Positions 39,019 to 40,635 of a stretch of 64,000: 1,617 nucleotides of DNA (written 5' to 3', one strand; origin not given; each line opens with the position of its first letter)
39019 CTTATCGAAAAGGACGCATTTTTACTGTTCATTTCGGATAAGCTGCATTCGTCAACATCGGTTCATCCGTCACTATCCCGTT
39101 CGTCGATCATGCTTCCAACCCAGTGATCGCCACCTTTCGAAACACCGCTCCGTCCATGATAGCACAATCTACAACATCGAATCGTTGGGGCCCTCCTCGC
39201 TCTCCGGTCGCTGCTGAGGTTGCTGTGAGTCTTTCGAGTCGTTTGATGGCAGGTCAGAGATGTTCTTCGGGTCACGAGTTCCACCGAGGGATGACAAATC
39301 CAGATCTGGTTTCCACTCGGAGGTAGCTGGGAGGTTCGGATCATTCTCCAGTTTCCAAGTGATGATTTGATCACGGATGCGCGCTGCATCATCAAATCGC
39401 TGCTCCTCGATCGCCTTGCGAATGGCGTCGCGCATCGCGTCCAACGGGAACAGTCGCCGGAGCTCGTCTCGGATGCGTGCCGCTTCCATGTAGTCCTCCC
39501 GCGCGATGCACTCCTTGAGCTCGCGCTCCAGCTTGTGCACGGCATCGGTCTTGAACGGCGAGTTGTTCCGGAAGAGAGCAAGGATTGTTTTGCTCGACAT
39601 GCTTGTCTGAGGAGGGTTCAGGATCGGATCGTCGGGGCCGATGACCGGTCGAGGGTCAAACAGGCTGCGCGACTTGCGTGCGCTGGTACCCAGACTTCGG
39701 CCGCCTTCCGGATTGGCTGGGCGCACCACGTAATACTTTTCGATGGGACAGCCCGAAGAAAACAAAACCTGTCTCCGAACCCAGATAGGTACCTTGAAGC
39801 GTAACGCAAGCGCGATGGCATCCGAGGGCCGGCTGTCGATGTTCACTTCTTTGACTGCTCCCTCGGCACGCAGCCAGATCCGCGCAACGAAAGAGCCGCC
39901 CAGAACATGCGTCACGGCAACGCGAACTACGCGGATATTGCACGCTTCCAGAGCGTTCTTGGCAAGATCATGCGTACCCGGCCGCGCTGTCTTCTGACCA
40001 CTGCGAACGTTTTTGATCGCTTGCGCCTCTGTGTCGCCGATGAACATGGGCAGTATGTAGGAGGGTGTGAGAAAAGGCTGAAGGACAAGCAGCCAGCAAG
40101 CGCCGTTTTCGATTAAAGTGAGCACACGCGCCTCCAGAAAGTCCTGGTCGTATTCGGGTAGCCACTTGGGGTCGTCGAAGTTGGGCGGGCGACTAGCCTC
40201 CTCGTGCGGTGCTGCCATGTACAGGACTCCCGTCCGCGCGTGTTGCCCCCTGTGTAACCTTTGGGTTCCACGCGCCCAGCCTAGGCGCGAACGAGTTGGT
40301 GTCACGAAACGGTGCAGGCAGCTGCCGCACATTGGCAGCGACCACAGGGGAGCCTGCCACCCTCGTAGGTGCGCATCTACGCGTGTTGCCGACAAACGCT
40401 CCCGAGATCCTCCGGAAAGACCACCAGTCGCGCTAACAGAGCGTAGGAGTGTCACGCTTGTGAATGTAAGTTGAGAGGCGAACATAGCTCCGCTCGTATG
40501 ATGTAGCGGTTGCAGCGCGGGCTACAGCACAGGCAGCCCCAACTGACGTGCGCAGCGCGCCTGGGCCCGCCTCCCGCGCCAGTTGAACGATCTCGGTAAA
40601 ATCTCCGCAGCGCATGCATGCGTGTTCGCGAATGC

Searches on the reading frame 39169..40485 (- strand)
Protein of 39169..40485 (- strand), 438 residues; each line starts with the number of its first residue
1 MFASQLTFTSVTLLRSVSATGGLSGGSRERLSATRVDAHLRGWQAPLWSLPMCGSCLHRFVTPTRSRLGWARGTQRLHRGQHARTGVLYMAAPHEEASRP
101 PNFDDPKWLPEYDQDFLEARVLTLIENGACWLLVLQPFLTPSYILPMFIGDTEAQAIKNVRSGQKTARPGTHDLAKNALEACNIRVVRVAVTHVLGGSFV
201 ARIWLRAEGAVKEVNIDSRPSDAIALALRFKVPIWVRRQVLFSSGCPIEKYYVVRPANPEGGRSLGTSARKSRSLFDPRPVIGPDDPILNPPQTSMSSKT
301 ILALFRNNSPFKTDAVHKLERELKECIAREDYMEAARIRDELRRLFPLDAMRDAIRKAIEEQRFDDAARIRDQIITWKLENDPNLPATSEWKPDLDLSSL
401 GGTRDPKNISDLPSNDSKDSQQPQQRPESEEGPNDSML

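Call 9: find_encoding_contigs(protein=window:39169-40485:-, flank=3000, max_places=4)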
Protein window:39169-40485:- (438 aa): 15 contigs read that carry it; 4 places shown.
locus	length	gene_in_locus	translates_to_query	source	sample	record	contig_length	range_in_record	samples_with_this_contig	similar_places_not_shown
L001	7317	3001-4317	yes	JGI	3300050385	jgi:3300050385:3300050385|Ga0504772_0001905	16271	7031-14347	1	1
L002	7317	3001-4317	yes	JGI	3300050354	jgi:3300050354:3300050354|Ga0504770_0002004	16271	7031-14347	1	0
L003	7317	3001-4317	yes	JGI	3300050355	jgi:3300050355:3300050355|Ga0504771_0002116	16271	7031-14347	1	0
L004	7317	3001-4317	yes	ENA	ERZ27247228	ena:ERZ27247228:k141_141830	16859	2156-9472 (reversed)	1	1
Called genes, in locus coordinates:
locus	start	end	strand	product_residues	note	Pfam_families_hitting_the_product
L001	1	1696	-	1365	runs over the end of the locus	PF03159:XRN_N, PF17846:XRN_M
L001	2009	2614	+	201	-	-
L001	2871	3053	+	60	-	-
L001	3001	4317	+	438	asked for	PF02577:BFN_dom, PF02151:UVR (weak)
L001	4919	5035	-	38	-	-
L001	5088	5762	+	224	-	-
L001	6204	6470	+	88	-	-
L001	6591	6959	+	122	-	-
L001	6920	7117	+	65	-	-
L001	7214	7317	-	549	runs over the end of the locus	PF00289:Biotin_carb_N, PF02786:CPSase_L_D2, PF02222:ATP-grasp, PF07478:Dala_Dala_lig_C, PF02785:Biotin_carb_C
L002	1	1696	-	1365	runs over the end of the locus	PF03159:XRN_N, PF17846:XRN_M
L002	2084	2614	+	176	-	-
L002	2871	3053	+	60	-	-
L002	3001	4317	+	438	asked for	PF02577:BFN_dom, PF02151:UVR (weak)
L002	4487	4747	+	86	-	-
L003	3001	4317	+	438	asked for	PF02577:BFN_dom, PF02151:UVR (weak)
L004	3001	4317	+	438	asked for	PF02577:BFN_dom, PF02151:UVR (weak)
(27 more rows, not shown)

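Call 11: list_cluster_members(proteins=[window:39169-40485:-, window:34620-36272:+, window:31906-32982:+, window:37724-38398:-])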
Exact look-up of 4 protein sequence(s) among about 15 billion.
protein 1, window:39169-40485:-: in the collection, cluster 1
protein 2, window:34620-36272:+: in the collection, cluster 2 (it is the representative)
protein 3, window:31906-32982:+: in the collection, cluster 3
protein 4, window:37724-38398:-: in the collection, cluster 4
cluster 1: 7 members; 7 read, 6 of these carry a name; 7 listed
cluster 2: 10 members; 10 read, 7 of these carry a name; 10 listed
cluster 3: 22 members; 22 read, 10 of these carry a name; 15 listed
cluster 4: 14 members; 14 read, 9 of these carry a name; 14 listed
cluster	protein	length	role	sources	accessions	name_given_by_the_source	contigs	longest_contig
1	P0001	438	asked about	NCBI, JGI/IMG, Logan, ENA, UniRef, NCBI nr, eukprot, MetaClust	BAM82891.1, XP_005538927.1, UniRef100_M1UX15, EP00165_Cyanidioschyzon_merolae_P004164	hypothetical protein, conserved [Cyanidioschyzon merolae strain 10D] | BFN domain-containing protein n=1 Tax=Cyanidioschyzon merolae (strain NIES-3377 / 10D) ... | XP_005538927.1 hypothetical protein, conserved [Cyanidioschyzon merolae strain 10D]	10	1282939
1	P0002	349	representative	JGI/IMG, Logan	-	bifunctional DNase/RNase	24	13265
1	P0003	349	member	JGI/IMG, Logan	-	bifunctional DNase/RNase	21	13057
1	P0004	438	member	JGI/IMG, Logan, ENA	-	bifunctional DNase/RNase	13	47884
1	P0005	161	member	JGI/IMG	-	hypothetical protein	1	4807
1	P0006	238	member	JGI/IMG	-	bifunctional DNase/RNase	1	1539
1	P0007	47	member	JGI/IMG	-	-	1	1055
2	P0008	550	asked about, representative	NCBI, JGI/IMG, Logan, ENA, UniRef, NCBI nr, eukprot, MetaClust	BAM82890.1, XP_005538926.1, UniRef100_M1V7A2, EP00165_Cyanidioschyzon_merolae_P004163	biotin carboxylase, chloroplast precursor [Cyanidioschyzon merolae strain 10D] | acetyl-CoA carboxylase biotin carboxylase subunit | Biotin carboxylase n=1 Tax=Cyanidioschyzon merolae (strain NIES-3377 / 10D) TaxID=280699 ...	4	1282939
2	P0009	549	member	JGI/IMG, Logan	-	acetyl-CoA carboxylase biotin carboxylase subunit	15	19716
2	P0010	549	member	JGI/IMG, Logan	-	acetyl-CoA carboxylase biotin carboxylase subunit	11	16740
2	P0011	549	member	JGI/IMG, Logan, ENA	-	acetyl-CoA carboxylase biotin carboxylase subunit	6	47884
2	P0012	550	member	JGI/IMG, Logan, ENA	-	acetyl-CoA carboxylase biotin carboxylase subunit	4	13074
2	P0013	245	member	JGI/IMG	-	acetyl-CoA carboxylase biotin carboxylase subunit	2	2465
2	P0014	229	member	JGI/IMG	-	acetyl-CoA carboxylase biotin carboxylase subunit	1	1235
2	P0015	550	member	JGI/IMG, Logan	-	-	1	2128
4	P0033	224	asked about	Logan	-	-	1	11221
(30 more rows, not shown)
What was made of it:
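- Tried and rejected: Rejected once the organism was identified (call 11).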

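Call 32: find_homologous_proteins(query=P0033, max_evalue=0.001)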
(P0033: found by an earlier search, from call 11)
Query P0033 (224 aa): 2 proteins with E <= 0.001 among 240 candidates.
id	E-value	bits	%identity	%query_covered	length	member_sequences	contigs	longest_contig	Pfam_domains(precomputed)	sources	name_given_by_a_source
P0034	2.6e-148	510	100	100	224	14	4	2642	-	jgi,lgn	jgi:hypothetical protein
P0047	4.8e-82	293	86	71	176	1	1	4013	-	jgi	-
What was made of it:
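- Tried and rejected: Protein search with the 224-aa ORF inside copy B. It returned only orthologues (call 32).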

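Call 33: find_encoding_contigs(protein=P0047, flank=5000, max_places=4)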
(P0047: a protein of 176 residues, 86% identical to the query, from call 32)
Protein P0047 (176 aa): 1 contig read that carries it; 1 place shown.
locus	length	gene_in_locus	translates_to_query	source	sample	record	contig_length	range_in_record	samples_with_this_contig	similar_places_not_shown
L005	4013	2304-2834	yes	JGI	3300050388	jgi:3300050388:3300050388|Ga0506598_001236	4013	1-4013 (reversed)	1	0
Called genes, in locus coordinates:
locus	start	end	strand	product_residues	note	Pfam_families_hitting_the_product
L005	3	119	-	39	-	?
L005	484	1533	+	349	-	PF02577:BFN_dom, PF02151:UVR (weak)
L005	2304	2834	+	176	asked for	-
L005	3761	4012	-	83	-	?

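Call 34: find_encoding_contigs(protein=P0002, flank=6000, max_places=4)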
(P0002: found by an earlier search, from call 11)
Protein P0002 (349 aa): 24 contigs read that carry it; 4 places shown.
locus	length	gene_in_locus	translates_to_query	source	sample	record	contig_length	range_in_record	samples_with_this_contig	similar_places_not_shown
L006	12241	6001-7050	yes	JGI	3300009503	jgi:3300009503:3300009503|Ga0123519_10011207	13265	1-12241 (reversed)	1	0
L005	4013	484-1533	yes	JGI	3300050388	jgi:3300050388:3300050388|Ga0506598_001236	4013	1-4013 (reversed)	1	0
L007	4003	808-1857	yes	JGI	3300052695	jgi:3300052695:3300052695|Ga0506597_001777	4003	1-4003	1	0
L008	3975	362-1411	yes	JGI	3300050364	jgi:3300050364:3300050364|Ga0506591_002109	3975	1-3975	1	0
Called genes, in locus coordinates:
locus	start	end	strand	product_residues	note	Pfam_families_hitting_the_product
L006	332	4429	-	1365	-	PF03159:XRN_N, PF17846:XRN_M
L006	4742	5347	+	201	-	-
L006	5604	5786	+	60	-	-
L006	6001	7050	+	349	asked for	PF02577:BFN_dom, PF02151:UVR (weak)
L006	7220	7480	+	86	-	-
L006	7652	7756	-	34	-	-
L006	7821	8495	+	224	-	-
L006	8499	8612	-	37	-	-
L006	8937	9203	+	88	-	-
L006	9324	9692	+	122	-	-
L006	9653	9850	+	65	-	-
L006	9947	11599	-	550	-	PF00289:Biotin_carb_N, PF02786:CPSase_L_D2, PF02222:ATP-grasp, PF07478:Dala_Dala_lig_C, PF02785:Biotin_carb_C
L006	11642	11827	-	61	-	-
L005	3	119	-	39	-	?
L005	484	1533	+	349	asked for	PF02577:BFN_dom, PF02151:UVR (weak)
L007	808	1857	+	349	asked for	PF02577:BFN_dom, PF02151:UVR (weak)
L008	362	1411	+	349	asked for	PF02577:BFN_dom, PF02151:UVR (weak)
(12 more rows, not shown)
